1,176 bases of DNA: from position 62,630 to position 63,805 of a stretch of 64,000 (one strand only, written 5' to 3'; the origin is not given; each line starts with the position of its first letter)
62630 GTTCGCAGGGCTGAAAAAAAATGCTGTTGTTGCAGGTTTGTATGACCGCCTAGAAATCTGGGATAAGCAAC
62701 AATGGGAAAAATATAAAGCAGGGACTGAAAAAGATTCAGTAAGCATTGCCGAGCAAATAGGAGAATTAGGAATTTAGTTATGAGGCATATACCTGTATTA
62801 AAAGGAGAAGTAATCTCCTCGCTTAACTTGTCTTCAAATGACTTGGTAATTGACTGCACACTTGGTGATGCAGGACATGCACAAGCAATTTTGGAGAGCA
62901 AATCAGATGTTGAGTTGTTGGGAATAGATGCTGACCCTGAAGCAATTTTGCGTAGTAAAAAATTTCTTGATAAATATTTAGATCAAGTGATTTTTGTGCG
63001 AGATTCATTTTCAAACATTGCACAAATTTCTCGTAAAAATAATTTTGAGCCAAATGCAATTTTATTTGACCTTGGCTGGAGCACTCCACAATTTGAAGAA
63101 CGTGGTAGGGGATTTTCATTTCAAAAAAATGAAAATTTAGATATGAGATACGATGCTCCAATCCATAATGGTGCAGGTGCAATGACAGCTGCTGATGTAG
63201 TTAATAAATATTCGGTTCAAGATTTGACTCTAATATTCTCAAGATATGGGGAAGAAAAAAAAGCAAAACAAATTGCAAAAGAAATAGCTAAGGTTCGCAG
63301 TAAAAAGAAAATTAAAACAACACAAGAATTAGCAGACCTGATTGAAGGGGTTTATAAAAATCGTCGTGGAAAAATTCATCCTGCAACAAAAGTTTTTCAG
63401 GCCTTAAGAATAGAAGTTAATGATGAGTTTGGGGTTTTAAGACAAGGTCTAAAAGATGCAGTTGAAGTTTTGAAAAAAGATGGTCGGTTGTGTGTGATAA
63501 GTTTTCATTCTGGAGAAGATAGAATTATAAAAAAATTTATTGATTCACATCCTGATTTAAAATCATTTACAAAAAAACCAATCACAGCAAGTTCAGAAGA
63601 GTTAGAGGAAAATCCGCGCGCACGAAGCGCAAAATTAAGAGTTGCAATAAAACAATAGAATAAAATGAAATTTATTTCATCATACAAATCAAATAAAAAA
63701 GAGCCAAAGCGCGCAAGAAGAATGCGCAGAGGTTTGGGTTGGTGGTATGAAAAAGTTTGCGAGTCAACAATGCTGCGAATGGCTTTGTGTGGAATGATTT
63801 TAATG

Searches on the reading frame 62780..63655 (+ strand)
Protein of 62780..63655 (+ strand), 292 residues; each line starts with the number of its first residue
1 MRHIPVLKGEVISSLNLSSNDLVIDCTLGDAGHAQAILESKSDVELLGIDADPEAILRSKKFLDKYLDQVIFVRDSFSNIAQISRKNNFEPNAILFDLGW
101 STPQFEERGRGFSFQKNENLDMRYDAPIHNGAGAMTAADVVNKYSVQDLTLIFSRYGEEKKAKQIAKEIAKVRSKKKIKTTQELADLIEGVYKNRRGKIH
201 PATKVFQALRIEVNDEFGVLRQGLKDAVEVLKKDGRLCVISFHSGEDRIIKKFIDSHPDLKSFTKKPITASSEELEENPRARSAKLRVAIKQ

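Call 47: find_encoding_contigs(protein=window:62780-63655:+, flank=10000, max_places=3)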
Protein window:62780-63655:+ (292 aa): 6 contigs read that carry it; 3 places shown.
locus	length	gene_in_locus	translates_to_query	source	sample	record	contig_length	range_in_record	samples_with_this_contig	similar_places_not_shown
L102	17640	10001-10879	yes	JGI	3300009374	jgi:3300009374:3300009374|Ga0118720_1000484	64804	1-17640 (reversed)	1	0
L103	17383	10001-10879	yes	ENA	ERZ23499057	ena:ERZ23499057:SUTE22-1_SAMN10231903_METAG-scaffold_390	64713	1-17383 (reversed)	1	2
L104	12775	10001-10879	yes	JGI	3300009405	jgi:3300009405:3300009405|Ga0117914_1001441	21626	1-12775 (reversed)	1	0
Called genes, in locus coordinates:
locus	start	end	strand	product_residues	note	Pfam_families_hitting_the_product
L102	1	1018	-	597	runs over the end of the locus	PF00009:GTP_EFTU, PF22042:EF-G_D2 (weak), PF03144:GTP_EFTU_D2, PF14492:EFG_III (faint), PF00679:EFG_C, PF06421:LepA_C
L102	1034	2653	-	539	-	PF01554:MatE (weak), PF03023:MurJ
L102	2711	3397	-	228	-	-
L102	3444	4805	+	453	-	PF00753:Lactamase_B, PF23023:Anti-Pycsar_Apyc1 (weak), PF12706:Lactamase_B_2, PF16661:Lactamase_B_6, PF10996:Beta-Casp, PF07521:RMMBL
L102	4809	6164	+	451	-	-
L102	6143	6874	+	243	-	PF00535:Glycos_transf_2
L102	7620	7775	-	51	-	-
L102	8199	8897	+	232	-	-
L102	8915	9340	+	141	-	-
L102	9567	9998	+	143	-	PF02381:MraZ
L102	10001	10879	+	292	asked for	PF01795:Methyltransf_5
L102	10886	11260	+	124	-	-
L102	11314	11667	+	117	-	-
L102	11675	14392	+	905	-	PF02861:Clp_N (weak), PF00158:Sigma54_activat (faint), PF01078:Mg_chelatase (faint), PF17871:AAA_lid_9 (weak), PF07724:AAA_2, PF07728:AAA_5, PF00004:AAA, PF10431:ClpB_D2-small, +2 more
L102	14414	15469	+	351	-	PF00953:Glycos_transf_4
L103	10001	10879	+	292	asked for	PF01795:Methyltransf_5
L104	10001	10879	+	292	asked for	PF01795:Methyltransf_5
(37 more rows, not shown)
